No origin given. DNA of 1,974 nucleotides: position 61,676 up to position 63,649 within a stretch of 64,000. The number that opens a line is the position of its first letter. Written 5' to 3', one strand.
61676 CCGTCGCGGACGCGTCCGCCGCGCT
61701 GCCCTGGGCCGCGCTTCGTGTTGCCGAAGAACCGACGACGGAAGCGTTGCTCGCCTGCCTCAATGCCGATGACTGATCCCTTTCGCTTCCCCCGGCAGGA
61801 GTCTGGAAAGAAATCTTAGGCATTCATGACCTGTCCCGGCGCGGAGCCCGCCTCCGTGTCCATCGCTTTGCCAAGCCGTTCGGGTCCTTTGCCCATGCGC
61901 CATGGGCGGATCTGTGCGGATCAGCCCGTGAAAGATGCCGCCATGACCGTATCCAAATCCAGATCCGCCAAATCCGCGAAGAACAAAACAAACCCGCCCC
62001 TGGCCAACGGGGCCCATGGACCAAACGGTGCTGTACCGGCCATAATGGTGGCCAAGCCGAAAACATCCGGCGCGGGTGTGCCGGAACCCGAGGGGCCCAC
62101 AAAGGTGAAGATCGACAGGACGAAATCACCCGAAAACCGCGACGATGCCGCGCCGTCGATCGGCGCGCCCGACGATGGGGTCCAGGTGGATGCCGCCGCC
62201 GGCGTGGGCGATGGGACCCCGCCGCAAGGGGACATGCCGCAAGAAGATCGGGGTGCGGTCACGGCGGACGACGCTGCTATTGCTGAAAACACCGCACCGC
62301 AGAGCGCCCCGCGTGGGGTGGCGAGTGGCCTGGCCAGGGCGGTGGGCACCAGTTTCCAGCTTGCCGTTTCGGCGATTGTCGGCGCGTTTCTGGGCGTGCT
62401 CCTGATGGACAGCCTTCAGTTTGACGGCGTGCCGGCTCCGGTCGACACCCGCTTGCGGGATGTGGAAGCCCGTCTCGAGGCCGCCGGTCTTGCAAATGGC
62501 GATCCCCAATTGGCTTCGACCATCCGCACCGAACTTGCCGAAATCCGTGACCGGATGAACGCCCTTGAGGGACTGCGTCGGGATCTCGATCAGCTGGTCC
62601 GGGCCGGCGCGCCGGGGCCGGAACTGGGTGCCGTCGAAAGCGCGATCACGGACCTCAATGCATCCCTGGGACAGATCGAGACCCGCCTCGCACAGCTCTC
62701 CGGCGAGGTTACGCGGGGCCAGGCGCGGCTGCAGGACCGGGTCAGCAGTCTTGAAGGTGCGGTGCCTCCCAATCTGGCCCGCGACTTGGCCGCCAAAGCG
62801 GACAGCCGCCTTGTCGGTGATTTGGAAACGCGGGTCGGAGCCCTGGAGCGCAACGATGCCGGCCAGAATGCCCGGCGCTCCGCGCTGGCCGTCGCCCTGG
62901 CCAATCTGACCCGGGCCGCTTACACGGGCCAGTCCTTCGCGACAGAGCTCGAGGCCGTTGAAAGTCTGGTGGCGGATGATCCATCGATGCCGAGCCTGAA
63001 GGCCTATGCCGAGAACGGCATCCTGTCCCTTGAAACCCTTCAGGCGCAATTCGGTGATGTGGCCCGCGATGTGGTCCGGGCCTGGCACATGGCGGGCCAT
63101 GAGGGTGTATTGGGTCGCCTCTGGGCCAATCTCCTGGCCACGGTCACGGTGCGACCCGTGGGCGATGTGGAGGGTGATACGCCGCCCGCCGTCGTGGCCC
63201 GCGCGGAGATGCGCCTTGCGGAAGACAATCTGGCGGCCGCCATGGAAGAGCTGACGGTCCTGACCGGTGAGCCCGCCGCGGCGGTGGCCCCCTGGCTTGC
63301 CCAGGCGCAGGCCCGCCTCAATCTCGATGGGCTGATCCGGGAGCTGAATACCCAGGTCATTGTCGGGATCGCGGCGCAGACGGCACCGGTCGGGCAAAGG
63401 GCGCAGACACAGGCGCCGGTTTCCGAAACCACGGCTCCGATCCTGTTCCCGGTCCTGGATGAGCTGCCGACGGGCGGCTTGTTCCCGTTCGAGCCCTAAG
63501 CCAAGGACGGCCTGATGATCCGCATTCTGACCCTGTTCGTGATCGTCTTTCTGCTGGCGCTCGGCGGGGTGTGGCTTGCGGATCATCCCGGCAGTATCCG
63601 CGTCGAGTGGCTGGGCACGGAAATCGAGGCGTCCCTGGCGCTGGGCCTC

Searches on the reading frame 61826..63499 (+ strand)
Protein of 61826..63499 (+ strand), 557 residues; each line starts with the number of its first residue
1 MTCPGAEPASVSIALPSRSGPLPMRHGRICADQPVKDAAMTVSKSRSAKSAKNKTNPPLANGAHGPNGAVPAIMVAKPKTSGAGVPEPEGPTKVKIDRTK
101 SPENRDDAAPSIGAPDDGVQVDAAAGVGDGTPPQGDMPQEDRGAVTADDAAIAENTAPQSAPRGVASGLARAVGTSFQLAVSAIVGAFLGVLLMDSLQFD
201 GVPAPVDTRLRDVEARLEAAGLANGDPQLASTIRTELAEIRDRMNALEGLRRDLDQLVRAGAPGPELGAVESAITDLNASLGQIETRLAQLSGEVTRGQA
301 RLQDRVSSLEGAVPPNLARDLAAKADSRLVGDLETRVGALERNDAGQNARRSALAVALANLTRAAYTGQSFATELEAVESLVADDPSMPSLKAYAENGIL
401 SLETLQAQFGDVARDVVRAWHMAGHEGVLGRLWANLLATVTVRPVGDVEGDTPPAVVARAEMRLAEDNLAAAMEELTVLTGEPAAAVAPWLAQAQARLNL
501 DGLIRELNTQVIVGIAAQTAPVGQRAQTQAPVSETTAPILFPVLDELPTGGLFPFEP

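Call 47: search_protein_families(library=pfam, proteins=[window:61826-63499:+])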
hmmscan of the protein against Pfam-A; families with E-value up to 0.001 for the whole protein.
window:61826-63499:+ (557 aa): 2 families
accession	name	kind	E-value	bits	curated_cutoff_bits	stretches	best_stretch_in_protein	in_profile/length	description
PF09731.14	Mitofilin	-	2.5e-13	50.3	27.4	1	346-500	435-602/614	Mitochondrial inner membrane protein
PF16526.10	CLZ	-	1.3e-06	29.1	26.7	1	265-311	24-70/71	C-terminal leucine zipper domain of cyclic nucleotide-gated channels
